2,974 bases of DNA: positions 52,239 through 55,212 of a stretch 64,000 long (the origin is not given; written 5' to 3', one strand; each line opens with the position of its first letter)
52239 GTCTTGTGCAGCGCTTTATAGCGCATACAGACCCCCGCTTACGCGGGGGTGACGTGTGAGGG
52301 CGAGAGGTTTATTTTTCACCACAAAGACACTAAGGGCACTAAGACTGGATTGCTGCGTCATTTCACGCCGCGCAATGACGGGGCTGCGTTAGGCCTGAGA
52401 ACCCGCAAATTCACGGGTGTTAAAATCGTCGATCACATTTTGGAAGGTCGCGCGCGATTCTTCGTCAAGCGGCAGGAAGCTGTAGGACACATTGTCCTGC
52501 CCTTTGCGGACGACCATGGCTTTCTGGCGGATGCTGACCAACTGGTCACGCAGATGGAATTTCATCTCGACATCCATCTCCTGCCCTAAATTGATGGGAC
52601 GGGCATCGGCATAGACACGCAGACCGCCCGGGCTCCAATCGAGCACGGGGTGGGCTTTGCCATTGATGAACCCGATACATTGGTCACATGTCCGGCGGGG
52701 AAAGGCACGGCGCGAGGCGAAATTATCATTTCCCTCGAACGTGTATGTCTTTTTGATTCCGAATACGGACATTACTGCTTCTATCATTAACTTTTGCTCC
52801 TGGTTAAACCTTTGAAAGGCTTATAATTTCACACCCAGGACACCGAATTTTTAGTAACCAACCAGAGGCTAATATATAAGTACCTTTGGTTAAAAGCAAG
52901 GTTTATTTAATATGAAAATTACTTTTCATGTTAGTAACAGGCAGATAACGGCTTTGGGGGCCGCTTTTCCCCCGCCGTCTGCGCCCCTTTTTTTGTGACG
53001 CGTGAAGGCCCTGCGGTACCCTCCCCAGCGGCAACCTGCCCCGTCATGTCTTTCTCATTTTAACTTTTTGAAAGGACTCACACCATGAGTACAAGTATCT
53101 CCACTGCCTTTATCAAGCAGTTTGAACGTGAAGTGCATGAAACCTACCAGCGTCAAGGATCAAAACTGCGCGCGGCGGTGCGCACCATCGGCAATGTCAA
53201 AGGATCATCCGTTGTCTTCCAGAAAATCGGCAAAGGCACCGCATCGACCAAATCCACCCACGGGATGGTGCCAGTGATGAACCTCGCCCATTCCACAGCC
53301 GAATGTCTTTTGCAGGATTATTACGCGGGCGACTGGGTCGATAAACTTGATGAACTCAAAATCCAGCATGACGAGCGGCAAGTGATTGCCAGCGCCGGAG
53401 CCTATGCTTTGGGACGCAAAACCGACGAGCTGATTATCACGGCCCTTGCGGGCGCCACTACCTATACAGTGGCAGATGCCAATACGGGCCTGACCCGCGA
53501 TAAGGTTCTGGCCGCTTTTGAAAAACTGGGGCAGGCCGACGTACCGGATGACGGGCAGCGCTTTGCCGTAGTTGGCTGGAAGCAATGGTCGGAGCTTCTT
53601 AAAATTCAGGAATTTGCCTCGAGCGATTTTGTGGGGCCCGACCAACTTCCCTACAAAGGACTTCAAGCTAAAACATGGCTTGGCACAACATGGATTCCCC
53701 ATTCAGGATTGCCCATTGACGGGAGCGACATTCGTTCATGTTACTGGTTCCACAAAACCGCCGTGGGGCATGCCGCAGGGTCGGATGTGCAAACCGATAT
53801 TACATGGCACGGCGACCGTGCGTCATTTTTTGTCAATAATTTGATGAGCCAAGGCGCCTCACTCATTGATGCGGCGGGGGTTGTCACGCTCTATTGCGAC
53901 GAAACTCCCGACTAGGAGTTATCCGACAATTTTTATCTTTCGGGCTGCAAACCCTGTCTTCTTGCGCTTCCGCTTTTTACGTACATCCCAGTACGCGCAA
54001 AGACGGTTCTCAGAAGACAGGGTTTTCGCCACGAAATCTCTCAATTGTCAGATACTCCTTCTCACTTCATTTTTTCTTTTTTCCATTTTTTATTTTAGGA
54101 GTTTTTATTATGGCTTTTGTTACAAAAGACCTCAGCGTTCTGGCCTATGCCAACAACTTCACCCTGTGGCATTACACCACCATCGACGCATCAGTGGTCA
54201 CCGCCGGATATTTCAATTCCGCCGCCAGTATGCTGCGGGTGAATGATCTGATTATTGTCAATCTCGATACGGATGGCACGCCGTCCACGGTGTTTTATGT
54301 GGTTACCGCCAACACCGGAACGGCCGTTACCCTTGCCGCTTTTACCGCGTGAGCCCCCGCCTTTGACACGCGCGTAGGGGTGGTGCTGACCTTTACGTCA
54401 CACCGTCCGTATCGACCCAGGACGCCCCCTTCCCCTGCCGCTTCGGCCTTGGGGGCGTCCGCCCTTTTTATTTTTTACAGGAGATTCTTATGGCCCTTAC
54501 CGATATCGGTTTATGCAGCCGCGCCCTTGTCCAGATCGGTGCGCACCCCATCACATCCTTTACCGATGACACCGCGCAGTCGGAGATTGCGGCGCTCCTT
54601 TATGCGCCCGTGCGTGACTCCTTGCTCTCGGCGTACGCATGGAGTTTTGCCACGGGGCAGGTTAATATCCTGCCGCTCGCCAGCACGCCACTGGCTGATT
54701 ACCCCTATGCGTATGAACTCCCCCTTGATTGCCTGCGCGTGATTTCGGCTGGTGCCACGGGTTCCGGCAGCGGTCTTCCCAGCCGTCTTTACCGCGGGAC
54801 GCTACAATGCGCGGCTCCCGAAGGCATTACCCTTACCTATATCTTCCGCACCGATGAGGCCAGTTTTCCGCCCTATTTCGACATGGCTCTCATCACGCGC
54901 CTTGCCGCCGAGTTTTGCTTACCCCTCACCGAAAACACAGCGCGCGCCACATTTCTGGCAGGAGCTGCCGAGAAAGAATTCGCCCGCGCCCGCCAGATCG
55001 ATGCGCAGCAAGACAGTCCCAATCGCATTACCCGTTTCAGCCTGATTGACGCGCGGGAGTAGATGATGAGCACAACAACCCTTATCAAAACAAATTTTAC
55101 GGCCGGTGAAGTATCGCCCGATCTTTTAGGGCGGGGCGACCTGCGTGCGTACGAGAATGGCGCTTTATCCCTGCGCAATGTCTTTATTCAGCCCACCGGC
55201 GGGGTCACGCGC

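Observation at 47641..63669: Self-contained podovirus-type head-tail-lysis locus with no integration or replication genes: candidate GTA-like system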

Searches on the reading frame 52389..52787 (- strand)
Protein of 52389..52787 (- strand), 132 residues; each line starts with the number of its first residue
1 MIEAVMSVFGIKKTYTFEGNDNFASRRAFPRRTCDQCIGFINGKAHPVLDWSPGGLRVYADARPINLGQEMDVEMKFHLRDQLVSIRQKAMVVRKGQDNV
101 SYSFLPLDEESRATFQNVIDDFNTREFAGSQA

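Call 6: search_protein_families(library=pfam, proteins=[window:52389-52787:-], max_evalue=0.01)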
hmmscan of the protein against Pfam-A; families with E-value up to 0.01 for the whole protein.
window:52389-52787:- (132 aa): 1 family
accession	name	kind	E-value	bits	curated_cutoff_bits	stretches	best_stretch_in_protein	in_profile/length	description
PF07238.19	PilZ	-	7e-08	33.2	22.5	1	26-119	2-100/102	PilZ domain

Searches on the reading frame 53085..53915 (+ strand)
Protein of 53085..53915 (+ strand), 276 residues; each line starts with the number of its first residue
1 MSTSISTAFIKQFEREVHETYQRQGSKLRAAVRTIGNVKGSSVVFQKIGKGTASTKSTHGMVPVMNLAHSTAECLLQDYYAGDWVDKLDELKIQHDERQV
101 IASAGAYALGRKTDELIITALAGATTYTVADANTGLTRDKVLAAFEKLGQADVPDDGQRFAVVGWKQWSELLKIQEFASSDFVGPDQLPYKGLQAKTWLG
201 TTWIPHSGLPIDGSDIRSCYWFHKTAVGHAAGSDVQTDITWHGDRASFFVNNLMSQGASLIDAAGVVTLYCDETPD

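Call 5: search_protein_families(library=pfam, proteins=[window:53085-53915:+], max_evalue=0.01)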
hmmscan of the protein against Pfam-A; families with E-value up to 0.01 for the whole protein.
window:53085-53915:+ (276 aa): 1 family
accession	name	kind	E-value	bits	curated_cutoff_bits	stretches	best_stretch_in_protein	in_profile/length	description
PF19821.5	Phage_capsid_2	-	3.1e-82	276.5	25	1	5-273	1-293/293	Phage capsid protein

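Call 8: search_protein_families(library=phrogs, proteins=[window:53085-53915:+], max_evalue=0.01)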
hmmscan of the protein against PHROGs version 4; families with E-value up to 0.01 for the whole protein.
window:53085-53915:+ (276 aa): 2 families
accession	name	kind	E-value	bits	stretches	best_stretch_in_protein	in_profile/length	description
phrog_3437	-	head and packaging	3.1e-69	234.4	1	1-273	3-293/294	major head protein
phrog_267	-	head and packaging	9.7e-16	58.9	1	5-270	37-324/410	major head protein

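Call 81: search_solved_structures(query=window:53085-53915:+, max_evalue=0.1)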
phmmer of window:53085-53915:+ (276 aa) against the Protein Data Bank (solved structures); distinct sequences matched with E-value up to 0.1: 1.
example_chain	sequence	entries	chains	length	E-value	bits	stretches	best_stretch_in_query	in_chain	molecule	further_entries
9eg4_A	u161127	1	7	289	3e-32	115.3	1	1-268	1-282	Phage major capsid protein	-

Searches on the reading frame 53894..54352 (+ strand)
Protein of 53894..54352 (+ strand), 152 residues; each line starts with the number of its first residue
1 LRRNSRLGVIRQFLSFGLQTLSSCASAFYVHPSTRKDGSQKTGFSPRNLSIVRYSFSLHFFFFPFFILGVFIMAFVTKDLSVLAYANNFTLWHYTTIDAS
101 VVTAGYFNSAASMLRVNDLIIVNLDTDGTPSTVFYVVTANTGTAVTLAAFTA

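Call 5: search_protein_families(library=pfam, proteins=[window:53894-54352:+], max_evalue=0.01)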
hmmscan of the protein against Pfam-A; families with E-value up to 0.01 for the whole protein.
window:53894-54352:+ (152 aa): 0 families

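Call 7: search_protein_families(library=phrogs, proteins=[window:53894-54352:+], max_evalue=0.01)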
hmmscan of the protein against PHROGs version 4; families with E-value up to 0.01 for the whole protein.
window:53894-54352:+ (152 aa): 1 family
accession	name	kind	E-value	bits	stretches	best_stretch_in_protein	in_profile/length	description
phrog_18004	-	unknown function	3.7e-11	44.1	1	73-149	1-82/92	-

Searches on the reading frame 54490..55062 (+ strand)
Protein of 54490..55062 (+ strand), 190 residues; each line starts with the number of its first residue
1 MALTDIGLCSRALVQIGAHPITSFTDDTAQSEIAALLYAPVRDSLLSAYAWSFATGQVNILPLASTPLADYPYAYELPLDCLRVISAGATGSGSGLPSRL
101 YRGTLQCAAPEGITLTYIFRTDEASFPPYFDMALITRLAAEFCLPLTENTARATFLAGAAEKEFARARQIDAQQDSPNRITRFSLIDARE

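Call 5: search_protein_families(library=pfam, proteins=[window:54490-55062:+], max_evalue=0.01)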
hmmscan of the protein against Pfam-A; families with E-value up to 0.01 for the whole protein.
window:54490-55062:+ (190 aa): 0 families

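Call 7: search_protein_families(library=phrogs, proteins=[window:54490-55062:+], max_evalue=0.01)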
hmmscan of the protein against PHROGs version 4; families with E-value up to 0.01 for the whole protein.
window:54490-55062:+ (190 aa): 2 families
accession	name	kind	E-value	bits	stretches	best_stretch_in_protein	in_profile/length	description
phrog_394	-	tail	2.7e-44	151.9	1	4-190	3-189/190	tail protein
phrog_9239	-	tail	9.3e-19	68.3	1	8-189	7-188/741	tail tubular protein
